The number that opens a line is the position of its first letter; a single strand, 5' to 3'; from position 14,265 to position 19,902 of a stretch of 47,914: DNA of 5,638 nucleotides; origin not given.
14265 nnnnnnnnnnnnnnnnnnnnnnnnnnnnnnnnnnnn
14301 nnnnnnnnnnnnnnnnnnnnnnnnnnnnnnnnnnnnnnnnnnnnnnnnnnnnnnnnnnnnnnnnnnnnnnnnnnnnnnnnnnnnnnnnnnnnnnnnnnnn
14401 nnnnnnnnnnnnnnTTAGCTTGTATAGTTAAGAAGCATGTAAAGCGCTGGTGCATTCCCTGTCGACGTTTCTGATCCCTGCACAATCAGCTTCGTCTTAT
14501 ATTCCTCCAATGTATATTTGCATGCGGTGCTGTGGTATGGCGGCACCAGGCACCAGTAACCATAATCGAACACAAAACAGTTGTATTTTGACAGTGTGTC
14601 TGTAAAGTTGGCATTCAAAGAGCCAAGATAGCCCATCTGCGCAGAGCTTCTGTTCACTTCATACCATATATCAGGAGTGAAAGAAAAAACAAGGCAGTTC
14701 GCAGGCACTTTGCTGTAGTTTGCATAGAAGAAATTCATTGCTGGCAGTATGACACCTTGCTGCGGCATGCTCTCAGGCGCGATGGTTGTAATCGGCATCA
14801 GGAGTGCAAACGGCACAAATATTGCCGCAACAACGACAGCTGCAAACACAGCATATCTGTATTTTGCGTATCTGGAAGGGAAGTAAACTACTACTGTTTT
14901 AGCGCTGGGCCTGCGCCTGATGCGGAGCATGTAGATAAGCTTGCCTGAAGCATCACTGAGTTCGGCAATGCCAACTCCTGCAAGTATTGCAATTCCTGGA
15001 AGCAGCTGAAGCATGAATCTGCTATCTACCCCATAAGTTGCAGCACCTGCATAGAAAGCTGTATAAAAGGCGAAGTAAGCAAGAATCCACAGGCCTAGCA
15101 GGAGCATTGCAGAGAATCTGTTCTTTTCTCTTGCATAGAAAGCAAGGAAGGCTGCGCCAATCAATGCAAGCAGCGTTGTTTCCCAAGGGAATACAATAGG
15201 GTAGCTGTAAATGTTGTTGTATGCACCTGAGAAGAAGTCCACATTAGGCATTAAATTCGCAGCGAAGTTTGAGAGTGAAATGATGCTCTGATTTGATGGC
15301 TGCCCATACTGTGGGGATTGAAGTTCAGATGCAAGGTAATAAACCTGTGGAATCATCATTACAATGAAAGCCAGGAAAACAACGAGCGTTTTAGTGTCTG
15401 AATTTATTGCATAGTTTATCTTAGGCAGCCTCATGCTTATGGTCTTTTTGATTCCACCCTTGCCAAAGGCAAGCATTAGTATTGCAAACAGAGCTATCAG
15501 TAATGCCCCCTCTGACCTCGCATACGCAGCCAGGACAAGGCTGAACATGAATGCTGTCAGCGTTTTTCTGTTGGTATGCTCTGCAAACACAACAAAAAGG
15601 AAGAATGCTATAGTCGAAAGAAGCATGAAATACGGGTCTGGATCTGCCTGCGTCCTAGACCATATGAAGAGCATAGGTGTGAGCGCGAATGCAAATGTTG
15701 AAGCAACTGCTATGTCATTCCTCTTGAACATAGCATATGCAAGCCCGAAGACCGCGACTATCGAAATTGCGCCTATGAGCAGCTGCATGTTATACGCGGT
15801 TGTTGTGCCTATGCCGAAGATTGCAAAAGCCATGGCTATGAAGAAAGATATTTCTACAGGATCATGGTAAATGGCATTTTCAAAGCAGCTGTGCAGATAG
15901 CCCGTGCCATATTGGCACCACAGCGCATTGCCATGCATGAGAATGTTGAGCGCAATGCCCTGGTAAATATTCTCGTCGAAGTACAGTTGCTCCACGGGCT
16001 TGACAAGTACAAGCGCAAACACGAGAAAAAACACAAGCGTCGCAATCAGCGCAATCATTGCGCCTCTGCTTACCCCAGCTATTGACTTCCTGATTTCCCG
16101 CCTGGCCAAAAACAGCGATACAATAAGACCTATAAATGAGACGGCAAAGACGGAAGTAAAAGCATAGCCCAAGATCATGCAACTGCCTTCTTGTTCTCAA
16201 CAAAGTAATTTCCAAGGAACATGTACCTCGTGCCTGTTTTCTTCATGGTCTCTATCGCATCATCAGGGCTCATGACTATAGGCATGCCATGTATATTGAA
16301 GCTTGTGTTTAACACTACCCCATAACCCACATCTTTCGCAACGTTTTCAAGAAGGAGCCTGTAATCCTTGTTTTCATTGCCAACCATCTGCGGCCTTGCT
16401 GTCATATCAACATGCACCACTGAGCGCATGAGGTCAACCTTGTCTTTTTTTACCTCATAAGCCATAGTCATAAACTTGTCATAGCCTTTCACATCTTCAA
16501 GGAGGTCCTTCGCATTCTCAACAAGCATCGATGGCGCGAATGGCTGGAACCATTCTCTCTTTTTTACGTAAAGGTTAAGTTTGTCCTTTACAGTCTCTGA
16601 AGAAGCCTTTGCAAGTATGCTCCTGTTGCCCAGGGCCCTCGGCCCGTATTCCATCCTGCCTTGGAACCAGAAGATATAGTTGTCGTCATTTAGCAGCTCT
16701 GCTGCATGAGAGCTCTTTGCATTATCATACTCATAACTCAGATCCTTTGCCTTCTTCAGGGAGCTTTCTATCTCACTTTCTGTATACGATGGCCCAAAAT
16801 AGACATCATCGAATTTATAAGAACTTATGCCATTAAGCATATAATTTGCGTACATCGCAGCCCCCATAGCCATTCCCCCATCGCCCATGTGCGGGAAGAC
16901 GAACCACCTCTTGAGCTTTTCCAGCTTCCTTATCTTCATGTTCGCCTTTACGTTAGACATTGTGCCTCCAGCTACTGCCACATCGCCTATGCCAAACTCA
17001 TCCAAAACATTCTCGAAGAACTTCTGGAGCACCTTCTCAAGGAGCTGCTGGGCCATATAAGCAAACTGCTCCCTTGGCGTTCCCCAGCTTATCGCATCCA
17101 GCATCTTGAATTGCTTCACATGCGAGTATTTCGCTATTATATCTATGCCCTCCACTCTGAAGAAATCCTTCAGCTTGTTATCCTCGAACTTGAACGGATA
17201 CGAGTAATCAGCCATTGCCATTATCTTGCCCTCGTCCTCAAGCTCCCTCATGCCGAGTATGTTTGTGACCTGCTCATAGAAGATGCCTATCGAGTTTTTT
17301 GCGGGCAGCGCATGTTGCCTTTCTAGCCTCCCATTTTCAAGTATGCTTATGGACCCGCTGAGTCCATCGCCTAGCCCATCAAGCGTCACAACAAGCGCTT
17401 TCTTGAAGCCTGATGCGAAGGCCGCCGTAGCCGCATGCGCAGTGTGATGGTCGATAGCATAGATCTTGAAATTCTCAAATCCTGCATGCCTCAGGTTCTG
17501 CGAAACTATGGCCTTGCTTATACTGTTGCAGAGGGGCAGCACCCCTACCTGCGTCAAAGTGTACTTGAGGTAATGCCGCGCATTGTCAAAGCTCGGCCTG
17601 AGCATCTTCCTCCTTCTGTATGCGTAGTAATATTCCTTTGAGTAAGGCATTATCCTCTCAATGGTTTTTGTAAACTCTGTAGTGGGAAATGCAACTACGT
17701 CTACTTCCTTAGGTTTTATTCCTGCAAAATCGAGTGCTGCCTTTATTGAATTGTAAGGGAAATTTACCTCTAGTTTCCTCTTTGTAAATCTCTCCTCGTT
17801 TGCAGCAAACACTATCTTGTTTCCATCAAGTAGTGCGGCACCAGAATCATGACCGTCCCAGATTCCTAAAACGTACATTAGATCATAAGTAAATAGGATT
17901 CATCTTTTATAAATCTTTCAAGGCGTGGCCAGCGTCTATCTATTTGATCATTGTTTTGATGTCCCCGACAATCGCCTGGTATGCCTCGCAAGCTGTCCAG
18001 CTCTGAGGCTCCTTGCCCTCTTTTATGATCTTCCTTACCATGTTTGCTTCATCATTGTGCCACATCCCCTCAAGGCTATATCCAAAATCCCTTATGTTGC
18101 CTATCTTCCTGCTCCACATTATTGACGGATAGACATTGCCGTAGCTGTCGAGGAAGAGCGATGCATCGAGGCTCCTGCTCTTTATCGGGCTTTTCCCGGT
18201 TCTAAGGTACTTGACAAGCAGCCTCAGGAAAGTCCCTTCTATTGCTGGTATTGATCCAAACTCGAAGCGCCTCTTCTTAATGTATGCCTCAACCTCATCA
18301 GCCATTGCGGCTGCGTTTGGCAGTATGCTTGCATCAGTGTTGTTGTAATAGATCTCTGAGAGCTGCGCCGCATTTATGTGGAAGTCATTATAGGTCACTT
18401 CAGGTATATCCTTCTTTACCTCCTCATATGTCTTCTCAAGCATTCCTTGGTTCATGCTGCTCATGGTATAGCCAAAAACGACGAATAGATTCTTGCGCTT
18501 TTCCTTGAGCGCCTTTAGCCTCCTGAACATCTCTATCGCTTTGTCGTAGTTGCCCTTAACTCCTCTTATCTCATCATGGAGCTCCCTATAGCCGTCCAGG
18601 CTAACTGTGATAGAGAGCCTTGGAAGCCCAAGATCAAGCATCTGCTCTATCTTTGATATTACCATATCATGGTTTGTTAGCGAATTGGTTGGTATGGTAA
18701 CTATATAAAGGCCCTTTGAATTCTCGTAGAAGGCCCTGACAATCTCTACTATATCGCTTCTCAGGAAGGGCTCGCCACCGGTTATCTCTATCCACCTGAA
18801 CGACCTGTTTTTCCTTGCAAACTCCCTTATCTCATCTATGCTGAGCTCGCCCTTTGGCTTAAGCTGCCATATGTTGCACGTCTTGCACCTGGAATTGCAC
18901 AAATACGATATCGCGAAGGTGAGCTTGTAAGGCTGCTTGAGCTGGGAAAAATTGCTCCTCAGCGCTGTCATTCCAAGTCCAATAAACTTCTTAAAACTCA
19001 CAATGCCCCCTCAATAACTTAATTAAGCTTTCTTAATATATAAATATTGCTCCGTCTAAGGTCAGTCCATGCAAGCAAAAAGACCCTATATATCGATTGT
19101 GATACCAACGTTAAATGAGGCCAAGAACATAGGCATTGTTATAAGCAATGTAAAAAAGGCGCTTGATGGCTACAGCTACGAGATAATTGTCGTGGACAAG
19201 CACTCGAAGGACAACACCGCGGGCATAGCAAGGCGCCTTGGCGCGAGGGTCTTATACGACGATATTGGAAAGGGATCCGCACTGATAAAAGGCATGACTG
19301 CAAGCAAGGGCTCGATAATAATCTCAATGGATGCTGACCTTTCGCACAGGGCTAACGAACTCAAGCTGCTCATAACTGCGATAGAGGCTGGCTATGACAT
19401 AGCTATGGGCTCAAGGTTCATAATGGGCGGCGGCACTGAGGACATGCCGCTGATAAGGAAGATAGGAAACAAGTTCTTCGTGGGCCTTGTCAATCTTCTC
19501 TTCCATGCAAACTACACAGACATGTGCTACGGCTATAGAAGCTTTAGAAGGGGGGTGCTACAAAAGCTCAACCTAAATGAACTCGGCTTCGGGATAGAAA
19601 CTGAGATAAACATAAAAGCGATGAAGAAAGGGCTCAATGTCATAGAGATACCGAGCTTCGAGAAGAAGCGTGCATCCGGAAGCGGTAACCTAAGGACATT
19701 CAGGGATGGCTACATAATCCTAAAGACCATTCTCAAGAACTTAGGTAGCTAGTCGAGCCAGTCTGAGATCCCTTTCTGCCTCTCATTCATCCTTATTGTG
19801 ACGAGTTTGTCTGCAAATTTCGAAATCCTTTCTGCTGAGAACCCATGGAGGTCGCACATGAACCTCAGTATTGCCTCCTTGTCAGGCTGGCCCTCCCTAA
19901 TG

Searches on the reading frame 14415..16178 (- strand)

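Call 79: search_protein_families(library=pfam, proteins=[window:14415-16178:-], max_evalue=0.0001)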
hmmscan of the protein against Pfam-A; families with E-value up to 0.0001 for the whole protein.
window:14415-16178:- (587 aa): 2 families
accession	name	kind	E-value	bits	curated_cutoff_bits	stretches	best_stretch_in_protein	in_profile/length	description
PF13231.12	PMT_2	-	3.2e-08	34.4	26.1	1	107-238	3-132/160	Dolichyl-phosphate-mannose-protein mannosyltransferase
PF09913.15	DUF2142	-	1.4e-05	24.5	30.1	1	120-394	115-393/395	Predicted membrane protein (DUF2142)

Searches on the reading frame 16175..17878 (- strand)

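Call 79: search_protein_families(library=pfam, proteins=[window:16175-17878:-], max_evalue=0.0001)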
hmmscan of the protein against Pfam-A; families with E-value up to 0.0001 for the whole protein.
window:16175-17878:- (567 aa): 2 families
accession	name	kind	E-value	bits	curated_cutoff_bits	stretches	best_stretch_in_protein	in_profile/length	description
PF16861.10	Carbam_trans_C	-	1.4e-57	194.4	27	1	393-561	1-169/170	Carbamoyltransferase C-terminus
PF02543.21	Carbam_trans_N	-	7.8e-39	134.5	24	1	4-342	3-346/346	Carbamoyltransferase N-terminus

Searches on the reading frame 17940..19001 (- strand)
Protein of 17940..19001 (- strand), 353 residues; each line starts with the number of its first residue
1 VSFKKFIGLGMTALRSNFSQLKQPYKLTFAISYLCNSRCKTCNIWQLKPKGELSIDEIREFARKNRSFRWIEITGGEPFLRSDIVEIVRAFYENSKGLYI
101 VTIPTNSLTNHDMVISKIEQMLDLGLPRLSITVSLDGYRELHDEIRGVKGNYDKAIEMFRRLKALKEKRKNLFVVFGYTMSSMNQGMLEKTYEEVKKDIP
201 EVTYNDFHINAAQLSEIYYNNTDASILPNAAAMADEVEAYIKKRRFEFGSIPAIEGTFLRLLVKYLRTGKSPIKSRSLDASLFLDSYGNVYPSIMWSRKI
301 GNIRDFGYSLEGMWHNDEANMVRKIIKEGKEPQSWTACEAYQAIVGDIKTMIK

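Call 79: search_protein_families(library=pfam, proteins=[window:17940-19001:-], max_evalue=0.0001)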
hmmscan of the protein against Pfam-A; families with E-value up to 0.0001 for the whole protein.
window:17940-19001:- (353 aa): 1 family
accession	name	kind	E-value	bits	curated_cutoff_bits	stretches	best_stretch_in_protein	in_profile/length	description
PF04055.27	Radical_SAM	-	3.5e-16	60.2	29.5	1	32-183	4-154/166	Radical SAM superfamily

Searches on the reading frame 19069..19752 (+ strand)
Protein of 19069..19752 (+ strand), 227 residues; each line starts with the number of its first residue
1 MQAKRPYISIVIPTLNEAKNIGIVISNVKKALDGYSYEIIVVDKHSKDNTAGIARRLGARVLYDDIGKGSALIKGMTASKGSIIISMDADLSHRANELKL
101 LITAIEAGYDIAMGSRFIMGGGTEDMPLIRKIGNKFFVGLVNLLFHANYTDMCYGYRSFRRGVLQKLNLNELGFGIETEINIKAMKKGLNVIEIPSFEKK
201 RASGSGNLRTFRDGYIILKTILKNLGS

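Call 79: search_protein_families(library=pfam, proteins=[window:19069-19752:+], max_evalue=0.0001)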
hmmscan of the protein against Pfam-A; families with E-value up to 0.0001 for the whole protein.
window:19069-19752:+ (227 aa): 1 family
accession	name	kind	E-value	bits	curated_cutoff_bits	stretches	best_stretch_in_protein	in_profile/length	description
PF00535.33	Glycos_transf_2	-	4.5e-26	92.2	23.3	1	9-166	1-166/168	Glycosyl transferase family 2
